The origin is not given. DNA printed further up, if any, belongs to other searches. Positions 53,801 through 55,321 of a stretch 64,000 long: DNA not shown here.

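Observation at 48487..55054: Minus-strand cluster: secreted amidohydrolase, porin, signal-peptide glutaminase, porin, coiled-coil porin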

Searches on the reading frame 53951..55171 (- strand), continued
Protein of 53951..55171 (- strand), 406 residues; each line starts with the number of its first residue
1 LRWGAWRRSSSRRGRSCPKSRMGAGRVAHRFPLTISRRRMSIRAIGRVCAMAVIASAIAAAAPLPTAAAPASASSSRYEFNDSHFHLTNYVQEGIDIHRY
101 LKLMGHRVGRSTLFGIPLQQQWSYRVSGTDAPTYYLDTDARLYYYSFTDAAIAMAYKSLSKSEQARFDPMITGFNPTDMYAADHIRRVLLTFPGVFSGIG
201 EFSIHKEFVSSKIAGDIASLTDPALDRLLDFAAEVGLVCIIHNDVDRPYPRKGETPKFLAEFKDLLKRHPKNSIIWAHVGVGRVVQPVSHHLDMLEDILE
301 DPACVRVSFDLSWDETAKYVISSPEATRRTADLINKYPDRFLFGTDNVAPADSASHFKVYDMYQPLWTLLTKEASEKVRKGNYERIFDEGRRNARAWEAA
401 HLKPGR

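Call 72: find_encoding_contigs(protein=P0231, flank=8000, max_places=2)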
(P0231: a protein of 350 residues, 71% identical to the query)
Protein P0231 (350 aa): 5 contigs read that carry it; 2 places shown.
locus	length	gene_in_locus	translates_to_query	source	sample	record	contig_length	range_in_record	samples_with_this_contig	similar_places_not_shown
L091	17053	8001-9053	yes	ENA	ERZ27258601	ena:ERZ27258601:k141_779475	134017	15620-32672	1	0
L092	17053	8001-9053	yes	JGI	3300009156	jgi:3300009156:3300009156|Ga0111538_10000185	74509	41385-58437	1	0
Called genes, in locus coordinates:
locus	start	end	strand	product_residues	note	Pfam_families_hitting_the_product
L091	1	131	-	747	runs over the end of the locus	PF00069:Pkinase, PF07714:PK_Tyr_Ser-Thr, PF20308:TPR-S (faint)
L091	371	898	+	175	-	PF08002:DUF1697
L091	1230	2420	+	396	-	PF19577:DcaP, PF02530:Porin_2 (weak)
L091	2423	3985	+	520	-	PF00206:Lyase_1, PF10415:FumaraseC_C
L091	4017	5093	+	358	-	PF00710:Asparaginase, PF17763:Asparaginase_C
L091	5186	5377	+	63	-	-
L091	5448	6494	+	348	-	PF04960:Glutaminase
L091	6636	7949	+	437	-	-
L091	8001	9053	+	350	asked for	PF04909:Amidohydro_2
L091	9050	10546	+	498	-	PF19577:DcaP, PF02530:Porin_2 (faint)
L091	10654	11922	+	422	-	PF09699:Paired_CXXCH_1 (faint), PF14522:Cytochrome_C7 (faint), PF13435:Cytochrome_C554 (weak), PF22113:Mtrc-MtrF_II-IV_dom (faint)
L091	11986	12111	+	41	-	-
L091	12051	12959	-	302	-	PF00581:Rhodanese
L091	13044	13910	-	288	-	-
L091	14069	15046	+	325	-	PF00126:HTH_1, PF03466:LysR_substrate, PF12727:PBP_like (faint)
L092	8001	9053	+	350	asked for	PF04909:Amidohydro_2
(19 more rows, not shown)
